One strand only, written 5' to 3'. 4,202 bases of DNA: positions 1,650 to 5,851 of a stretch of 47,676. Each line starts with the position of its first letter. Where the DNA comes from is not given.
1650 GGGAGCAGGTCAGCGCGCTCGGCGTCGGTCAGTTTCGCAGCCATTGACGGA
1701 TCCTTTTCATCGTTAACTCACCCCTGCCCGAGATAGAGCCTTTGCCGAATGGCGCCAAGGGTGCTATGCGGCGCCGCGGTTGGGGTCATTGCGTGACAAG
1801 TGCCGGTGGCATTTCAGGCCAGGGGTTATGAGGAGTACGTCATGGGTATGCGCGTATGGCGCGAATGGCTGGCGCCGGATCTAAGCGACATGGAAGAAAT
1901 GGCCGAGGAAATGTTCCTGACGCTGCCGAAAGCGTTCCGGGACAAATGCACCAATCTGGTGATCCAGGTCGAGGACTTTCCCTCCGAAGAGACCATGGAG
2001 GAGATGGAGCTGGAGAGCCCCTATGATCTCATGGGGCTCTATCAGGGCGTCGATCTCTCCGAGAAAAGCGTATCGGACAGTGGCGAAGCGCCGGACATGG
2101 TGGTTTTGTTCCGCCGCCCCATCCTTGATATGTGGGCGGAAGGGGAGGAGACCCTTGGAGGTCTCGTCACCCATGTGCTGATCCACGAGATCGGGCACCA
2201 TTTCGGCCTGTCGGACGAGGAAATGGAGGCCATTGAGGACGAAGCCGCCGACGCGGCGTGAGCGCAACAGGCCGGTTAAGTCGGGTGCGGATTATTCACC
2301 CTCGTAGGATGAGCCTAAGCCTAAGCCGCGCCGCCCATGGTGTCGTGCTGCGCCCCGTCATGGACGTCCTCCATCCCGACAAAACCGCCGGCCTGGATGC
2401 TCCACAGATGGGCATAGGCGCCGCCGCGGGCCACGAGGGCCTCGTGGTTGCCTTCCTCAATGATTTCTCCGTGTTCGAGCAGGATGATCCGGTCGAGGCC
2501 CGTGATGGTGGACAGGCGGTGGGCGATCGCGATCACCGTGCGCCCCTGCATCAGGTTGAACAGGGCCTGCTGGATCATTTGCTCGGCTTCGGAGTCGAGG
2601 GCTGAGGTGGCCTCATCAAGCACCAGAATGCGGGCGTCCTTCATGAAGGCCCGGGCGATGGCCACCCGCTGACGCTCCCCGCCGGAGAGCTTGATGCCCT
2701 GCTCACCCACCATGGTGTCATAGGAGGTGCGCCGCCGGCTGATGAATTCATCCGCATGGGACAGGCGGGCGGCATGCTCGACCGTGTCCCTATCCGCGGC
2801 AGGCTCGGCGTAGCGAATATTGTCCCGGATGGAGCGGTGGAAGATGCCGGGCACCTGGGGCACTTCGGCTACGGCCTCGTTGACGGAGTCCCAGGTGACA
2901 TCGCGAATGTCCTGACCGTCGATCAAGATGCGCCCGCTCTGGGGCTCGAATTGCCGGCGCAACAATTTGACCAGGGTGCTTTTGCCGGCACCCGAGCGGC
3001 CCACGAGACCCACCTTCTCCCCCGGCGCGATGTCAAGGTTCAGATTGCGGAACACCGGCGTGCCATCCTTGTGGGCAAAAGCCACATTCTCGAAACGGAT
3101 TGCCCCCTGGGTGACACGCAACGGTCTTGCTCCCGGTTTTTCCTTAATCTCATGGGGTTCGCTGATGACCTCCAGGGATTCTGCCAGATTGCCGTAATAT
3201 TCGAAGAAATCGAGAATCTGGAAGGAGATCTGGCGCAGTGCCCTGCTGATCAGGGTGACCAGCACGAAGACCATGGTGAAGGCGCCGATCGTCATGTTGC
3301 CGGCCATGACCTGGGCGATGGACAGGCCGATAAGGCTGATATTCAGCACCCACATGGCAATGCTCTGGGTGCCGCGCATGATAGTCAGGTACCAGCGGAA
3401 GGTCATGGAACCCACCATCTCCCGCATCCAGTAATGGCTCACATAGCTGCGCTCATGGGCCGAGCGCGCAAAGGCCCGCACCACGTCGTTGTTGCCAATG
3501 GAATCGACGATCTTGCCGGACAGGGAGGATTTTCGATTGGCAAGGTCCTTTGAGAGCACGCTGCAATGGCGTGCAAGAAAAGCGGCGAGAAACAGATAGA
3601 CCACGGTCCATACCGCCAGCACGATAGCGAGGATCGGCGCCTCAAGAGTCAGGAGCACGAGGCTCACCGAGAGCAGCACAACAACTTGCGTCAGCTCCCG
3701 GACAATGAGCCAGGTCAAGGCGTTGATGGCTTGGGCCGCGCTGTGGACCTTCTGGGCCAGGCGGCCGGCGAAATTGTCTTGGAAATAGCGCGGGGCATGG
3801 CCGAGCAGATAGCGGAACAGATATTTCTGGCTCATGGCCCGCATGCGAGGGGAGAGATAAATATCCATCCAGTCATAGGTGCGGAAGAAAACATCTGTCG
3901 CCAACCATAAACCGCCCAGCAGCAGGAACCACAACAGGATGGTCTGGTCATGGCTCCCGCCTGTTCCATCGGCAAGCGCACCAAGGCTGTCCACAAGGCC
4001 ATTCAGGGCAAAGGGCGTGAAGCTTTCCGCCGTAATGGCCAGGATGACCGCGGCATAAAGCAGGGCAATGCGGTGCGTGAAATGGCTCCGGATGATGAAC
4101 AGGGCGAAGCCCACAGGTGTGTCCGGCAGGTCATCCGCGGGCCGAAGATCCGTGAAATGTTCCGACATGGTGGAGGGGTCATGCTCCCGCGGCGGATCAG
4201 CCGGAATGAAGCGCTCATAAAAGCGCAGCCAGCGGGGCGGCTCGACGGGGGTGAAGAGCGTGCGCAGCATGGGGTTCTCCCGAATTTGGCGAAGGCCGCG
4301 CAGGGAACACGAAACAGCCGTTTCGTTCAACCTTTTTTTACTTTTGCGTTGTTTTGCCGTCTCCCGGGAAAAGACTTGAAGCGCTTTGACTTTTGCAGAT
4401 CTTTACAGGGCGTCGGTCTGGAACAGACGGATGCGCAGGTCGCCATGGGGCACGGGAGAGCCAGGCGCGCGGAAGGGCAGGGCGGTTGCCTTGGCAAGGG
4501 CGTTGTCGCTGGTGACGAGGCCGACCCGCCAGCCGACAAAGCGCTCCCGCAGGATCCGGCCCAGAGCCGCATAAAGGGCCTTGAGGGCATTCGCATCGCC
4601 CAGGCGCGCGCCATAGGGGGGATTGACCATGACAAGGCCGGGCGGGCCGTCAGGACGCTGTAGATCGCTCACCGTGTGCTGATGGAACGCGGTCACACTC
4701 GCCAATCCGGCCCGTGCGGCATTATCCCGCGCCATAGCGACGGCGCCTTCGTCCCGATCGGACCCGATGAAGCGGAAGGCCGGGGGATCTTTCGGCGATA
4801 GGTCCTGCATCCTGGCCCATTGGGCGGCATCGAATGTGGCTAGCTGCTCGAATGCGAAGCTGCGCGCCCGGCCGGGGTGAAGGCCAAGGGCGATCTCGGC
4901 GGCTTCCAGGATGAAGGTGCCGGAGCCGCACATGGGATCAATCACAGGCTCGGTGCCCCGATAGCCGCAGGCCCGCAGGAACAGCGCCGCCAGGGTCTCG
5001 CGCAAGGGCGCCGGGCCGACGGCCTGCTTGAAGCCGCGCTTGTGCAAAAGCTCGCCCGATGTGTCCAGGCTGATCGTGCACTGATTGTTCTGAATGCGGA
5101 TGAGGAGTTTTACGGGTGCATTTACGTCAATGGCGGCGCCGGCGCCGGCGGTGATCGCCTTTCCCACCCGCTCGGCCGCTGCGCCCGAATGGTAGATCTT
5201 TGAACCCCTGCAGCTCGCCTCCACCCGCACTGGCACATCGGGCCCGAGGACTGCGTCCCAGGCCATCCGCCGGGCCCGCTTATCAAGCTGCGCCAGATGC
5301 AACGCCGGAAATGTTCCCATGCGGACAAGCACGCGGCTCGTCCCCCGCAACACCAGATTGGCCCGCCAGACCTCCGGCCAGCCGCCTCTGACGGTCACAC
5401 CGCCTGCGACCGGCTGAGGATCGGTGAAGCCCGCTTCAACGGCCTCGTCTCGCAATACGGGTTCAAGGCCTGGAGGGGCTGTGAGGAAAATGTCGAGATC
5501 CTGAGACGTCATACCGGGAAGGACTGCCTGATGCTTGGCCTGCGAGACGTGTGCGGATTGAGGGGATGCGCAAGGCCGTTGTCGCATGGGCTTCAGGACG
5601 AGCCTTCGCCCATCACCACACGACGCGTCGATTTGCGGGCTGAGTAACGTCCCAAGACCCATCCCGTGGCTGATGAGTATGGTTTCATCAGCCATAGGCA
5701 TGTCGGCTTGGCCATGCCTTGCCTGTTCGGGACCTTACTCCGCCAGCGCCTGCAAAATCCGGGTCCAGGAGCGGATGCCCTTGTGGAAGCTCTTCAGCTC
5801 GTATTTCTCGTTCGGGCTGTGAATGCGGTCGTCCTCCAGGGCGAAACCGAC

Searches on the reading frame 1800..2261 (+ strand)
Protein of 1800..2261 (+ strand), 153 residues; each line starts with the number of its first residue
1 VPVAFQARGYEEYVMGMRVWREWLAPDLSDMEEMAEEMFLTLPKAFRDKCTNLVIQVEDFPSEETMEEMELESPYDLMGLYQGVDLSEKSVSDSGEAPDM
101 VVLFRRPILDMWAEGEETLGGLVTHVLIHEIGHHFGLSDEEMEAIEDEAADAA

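Call 10: search_protein_families(library=pfam, proteins=[window:1800-2261:+], max_evalue=0.00001)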
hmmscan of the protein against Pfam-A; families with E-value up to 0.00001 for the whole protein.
window:1800-2261:+ (153 aa): 1 family
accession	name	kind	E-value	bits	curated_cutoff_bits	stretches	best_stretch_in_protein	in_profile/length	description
PF06262.17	Zincin_1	-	2.3e-37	127.3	22.4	1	50-145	1-95/97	Zincin-like metallopeptidase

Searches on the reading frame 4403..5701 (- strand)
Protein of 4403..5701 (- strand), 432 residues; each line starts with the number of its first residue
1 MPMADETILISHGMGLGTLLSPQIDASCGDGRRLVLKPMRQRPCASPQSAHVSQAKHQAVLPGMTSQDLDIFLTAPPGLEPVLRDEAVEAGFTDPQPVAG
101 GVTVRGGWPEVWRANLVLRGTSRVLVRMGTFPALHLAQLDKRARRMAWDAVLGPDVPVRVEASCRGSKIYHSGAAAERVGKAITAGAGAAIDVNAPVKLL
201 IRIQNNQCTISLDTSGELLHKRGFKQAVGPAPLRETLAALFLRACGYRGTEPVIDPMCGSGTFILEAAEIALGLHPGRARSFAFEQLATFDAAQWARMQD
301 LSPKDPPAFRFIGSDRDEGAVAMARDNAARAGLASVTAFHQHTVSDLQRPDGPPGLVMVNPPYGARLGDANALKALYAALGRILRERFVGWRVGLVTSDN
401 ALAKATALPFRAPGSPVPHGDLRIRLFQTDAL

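Call 10: search_protein_families(library=pfam, proteins=[window:4403-5701:-], max_evalue=0.00001)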
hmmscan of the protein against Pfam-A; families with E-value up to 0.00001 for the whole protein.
window:4403-5701:- (432 aa): 2 families
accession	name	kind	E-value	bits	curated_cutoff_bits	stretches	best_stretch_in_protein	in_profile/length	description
PF01170.24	UPF0020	-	2.8e-39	135.3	22.3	1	222-406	1-176/197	RMKL-like, methyltransferase domain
PF22020.1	RlmL_1st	-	1.8e-14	53.9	27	1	71-125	2-55/55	RlmL ferredoxin-like domain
